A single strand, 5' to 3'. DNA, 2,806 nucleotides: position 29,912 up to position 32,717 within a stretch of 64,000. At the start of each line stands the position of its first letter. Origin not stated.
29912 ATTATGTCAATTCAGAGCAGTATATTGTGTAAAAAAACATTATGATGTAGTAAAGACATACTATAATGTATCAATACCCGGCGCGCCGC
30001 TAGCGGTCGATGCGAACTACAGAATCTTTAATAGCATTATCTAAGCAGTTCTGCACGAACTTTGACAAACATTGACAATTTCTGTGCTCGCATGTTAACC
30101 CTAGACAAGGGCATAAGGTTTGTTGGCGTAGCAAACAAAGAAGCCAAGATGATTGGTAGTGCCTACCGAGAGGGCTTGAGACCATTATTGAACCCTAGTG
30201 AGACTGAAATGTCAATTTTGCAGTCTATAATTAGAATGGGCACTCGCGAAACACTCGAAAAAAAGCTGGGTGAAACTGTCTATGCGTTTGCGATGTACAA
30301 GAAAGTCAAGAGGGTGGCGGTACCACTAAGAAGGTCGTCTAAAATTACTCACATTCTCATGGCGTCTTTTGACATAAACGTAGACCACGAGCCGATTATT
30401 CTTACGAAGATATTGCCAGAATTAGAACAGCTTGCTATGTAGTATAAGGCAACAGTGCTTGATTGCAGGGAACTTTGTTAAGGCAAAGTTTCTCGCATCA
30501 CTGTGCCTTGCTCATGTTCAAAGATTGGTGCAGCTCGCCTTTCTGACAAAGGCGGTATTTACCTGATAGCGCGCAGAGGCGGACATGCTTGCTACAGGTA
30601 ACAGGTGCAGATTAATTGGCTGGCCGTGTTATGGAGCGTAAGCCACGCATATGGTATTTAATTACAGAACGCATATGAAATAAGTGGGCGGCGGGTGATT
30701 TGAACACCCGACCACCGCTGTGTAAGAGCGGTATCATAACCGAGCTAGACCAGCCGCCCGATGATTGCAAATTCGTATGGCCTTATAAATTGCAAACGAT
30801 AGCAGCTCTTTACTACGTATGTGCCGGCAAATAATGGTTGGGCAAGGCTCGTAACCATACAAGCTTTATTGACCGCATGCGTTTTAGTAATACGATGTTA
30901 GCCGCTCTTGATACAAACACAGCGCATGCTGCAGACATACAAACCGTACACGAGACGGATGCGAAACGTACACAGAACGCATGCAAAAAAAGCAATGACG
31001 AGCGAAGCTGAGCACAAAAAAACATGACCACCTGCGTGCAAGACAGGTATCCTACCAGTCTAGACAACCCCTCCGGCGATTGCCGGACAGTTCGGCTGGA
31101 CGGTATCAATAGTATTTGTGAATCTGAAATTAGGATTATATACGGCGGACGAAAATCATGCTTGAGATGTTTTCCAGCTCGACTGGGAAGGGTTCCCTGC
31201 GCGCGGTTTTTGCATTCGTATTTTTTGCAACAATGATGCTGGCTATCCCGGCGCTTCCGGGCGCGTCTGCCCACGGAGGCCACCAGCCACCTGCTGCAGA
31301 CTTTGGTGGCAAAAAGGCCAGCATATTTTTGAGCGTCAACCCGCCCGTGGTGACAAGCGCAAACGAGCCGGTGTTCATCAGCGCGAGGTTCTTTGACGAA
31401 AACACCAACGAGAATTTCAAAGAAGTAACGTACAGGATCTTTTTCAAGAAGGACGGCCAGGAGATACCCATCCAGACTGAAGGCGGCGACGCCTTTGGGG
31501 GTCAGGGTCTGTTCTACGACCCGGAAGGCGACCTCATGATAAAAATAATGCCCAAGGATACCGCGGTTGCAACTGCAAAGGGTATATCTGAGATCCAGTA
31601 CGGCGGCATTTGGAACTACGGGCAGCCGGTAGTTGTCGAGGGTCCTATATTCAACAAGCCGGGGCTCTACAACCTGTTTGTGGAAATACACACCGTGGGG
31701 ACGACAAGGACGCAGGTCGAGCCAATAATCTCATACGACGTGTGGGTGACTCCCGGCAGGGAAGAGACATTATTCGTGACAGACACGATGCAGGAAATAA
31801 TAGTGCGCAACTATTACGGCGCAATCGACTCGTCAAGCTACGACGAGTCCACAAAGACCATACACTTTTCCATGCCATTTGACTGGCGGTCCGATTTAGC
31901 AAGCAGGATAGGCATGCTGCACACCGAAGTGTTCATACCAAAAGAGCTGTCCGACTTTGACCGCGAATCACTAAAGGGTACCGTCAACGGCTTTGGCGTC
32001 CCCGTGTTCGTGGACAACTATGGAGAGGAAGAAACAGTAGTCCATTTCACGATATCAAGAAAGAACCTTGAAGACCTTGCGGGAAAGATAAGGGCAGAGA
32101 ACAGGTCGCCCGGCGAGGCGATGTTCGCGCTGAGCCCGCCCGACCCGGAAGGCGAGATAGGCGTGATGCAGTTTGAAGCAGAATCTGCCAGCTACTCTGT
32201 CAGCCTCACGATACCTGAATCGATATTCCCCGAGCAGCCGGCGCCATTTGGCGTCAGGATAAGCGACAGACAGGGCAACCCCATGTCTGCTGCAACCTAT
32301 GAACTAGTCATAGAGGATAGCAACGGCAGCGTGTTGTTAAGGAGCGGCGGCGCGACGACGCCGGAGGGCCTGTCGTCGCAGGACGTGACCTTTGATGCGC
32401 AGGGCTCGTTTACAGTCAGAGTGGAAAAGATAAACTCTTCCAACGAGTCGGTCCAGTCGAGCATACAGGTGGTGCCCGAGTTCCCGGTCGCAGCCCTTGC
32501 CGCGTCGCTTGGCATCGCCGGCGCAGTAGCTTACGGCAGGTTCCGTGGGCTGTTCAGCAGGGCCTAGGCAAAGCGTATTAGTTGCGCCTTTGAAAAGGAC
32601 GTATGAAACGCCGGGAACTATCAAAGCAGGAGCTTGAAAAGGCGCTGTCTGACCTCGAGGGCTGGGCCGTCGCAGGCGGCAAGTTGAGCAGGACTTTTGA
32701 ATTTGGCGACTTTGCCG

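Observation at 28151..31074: A tRNA-Val-like gene split by a ~2.8 kb AT-rich insertion that carries its own intact tRNA-Val(UAC)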

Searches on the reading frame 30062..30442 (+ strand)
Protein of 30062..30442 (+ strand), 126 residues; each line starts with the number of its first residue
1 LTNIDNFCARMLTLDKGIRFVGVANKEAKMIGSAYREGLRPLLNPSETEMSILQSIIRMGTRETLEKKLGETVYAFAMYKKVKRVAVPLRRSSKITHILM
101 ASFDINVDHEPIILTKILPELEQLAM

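Call 20: search_protein_families(library=pfam, proteins=[window:30062-30442:+], max_evalue=1)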
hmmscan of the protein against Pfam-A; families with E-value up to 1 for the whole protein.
window:30062-30442:+ (126 aa): 0 families

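Call 21: search_protein_families(library=phrogs, proteins=[window:30062-30442:+], max_evalue=1)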
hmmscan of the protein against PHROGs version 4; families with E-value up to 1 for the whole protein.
window:30062-30442:+ (126 aa): 0 families

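Call 43: find_homologous_proteins(query=window:30062-30442:+, max_evalue=0.001)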
Query window:30062-30442:+ (126 aa): 22 proteins with E <= 0.001 among 26 candidates.
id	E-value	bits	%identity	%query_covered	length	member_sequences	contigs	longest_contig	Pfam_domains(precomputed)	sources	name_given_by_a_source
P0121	4.3e-74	264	100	100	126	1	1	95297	-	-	-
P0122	3.8e-64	232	97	92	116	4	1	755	-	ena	-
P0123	1.2e-51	192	69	98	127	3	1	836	-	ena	-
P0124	4.3e-51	190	69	98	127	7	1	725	-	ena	-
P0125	5.5e-51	189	68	99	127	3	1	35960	-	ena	-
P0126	2.5e-49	184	65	98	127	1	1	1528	-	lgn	-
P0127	2.2e-48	181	65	98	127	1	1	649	-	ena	-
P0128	4.8e-47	177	71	90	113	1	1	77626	-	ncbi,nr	ncbi:MAG: hypothetical protein HXY31_06530 [Nitrososphaera sp.]|nr:hypothetical protein [Nitrosospha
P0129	7.4e-47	176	65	97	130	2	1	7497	-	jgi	jgi:hypothetical protein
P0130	1.3e-45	172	67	95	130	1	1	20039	-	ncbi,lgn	-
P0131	2.3e-44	168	61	98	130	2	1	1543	-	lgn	-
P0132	3.2e-44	168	64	98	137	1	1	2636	-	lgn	-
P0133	4.0e-44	167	64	97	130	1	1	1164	-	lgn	-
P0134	1.8e-38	149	56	96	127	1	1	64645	-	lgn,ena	-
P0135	1.0e-31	127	60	89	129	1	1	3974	-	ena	-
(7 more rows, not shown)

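Call 45: find_encoding_contigs(protein=P0128, flank=10000, max_places=3)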
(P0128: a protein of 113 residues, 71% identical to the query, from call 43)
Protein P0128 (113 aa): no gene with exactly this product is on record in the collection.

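Call 46: find_encoding_contigs(protein=P0125, flank=10000, max_places=3)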
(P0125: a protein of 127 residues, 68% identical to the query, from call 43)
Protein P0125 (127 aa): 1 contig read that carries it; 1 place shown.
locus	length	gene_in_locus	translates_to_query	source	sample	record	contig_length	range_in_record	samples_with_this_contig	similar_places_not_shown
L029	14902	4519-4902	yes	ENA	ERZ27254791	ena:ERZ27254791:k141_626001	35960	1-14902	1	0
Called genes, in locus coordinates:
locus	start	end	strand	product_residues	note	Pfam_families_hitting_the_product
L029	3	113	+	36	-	?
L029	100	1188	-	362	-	PF02277:DBI_PRT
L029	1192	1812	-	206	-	PF00753:Lactamase_B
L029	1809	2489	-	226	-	PF03853:YjeF_N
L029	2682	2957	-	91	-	-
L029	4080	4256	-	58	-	-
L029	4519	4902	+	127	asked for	-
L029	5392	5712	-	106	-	-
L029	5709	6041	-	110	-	-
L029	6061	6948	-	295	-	PF01555:N6_N4_Mtase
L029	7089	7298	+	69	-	-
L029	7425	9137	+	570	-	PF00890:FAD_binding_2, PF07992:Pyr_redox_2 (faint), PF02910:Succ_DH_flav_C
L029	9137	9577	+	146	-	PF01127:Sdh_cyt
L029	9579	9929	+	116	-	PF01127:Sdh_cyt (weak)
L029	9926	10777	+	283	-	PF13085:Fer2_3, PF00111:Fer2 (weak), PF00037:Fer4 (weak), PF13183:Fer4_8, PF13237:Fer4_10, PF12838:Fer4_7, PF13187:Fer4_9 (weak), PF13534:Fer4_17, +1 more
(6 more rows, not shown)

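Call 65: find_related_loci(query=A1, collection=viral_contigs, flank=10000)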
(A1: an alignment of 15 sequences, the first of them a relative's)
Query A1 (126 aa) in viral_contigs; peptide patterns used: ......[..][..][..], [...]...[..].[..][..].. (x = any residue, [..] = any of these).
39 stretches matched a pattern, but none encodes a relative of the query by tblastn (E <= 1e-3).

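Call 87: predict_structure(alignment_id=A1)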
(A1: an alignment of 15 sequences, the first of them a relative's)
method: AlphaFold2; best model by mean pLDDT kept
length: 126 residues; sequences in the alignment: 15
mean_pLDDT: 87.5   pTM: 0.81
mean pLDDT of the five models: 87.5, 87.4, 85.4, 85.2, 85.2
residues with pLDDT >= 90: 60; 70-90: 62; 50-70: 4; < 50: 0
segments of 3 or more residues with pLDDT < 50: none
pLDDT, mean of each block of 10 residues (from residue 1): 84 95 92 92 88 85 82 81 89 85 93 93 74
secondary structure, 60 per line:
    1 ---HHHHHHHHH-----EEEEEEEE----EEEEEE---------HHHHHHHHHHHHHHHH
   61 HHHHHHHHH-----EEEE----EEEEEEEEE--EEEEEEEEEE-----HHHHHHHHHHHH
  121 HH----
elements in order: H4-12 E18-25 E30-35 H45-69 E75-78 E83-91 E94-103 H109-122
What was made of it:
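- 30062..30442 (+): 126-aa ORF with a Roadblock/LC7 (MglB-like) fold. The family was found only in Nitrososphaera. 22 homologs (call 43). pLDDT 87.5 (call 87).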

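Call 90: fold_search(model_id=the predicted structure, library=pdb)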
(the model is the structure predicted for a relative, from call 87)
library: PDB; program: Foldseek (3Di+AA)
matches with E <= 10: 1541; with E <= 0.001: 89
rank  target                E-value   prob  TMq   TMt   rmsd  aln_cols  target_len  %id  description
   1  7f8m_A                3.4e-06  1.00  0.59  0.62   3.9       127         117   16  Roadblock from Thorarchaeota SMTZ1-45 (released 2022-07-13)
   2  6h5b_B                4.1e-06  1.00  0.65  0.63   3.9       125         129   17  Myxococcus xanthus MglA in complex with its GAP MglB and GTPgammaS (released 2019-11-27)
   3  6hjm_E                5.0e-06  1.00  0.65  0.66   3.8       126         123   18  Myxococcus xanthus MglB (released 2019-12-04)
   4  6hjm_B                5.0e-06  1.00  0.65  0.65   3.7       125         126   18  Myxococcus xanthus MglB (released 2019-12-04)
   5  6hjm_K                5.0e-06  1.00  0.65  0.68   3.9       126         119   20  Myxococcus xanthus MglB (released 2019-12-04)
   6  6izw_C                5.3e-06  1.00  0.64  0.64   4.2       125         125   18  Myxococcus xanthus MglA bound to GTP-gamma-S and MglB (released 2019-10-16)
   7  6hjm_D                5.3e-06  1.00  0.64  0.66   4.2       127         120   18  Myxococcus xanthus MglB (released 2019-12-04)
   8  3t1s                  6.4e-06  1.00  0.64  0.61   4.4       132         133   12  MglB Homodimer (released 2011-08-31)
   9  6hjm_J                6.9e-06  1.00  0.64  0.65   3.8       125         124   18  Myxococcus xanthus MglB (released 2019-12-04)
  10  6hjm_H                8.9e-06  1.00  0.64  0.66   3.9       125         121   20  Myxococcus xanthus MglB (released 2019-12-04)
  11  6hjm_A                8.9e-06  1.00  0.63  0.62   4.4       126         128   19  Myxococcus xanthus MglB (released 2019-12-04)
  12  6hjm_P                9.5e-06  1.00  0.64  0.61   4.0       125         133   18  Myxococcus xanthus MglB (released 2019-12-04)
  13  1j3w_C                1.0e-05  1.00  0.66  0.63   3.3       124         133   12  Structure of Gliding protein-mglB from Thermus Thermophilus HB8 (released 2004-04-13)
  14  6hjm_R                1.0e-05  1.00  0.63  0.64   4.2       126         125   18  Myxococcus xanthus MglB (released 2019-12-04)
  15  6hjm_L                1.0e-05  1.00  0.64  0.64   4.2       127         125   18  Myxococcus xanthus MglB (released 2019-12-04)
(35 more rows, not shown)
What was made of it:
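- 30062..30442 (+): Foldseek E = 3e-6 to Roadblock and MglB structures (call 90).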

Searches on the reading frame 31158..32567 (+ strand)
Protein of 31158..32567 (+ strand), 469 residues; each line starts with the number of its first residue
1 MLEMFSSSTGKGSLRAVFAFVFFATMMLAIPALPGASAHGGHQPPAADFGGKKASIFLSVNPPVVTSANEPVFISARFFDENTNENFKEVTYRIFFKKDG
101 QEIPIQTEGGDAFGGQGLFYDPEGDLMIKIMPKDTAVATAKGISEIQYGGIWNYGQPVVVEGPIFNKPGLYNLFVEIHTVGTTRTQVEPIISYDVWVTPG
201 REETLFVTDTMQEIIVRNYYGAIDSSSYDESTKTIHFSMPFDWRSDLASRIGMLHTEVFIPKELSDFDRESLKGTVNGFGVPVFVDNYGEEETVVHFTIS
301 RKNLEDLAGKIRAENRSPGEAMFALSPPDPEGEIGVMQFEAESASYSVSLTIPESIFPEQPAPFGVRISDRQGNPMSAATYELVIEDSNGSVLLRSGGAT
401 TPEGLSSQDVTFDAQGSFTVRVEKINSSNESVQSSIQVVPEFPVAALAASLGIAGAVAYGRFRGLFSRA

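Call 9: find_encoding_contigs(protein=window:31158-32567:+, flank=10000, max_places=10)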
Protein window:31158-32567:+ (469 aa): 1 contig read that carries it; 1 place shown.
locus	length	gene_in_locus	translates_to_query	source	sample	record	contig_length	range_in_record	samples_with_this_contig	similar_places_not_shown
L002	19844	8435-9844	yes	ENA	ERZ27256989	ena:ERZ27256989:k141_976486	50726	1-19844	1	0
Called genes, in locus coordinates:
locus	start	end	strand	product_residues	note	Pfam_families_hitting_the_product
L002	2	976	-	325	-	?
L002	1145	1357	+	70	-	-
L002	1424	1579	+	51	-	-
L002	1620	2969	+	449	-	PF01546:Peptidase_M20, PF07687:M20_dimer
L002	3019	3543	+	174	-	-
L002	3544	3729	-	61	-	PF01361:Tautomerase, PF14552:Tautomerase_2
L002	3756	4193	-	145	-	-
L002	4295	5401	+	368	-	PF01145:Band_7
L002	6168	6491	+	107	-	PF12098:DUF3574 (weak)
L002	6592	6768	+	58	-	-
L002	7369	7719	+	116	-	-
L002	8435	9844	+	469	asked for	-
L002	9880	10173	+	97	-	PF01329:Pterin_4a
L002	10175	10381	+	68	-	-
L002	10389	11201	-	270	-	PF00528:BPD_transp_1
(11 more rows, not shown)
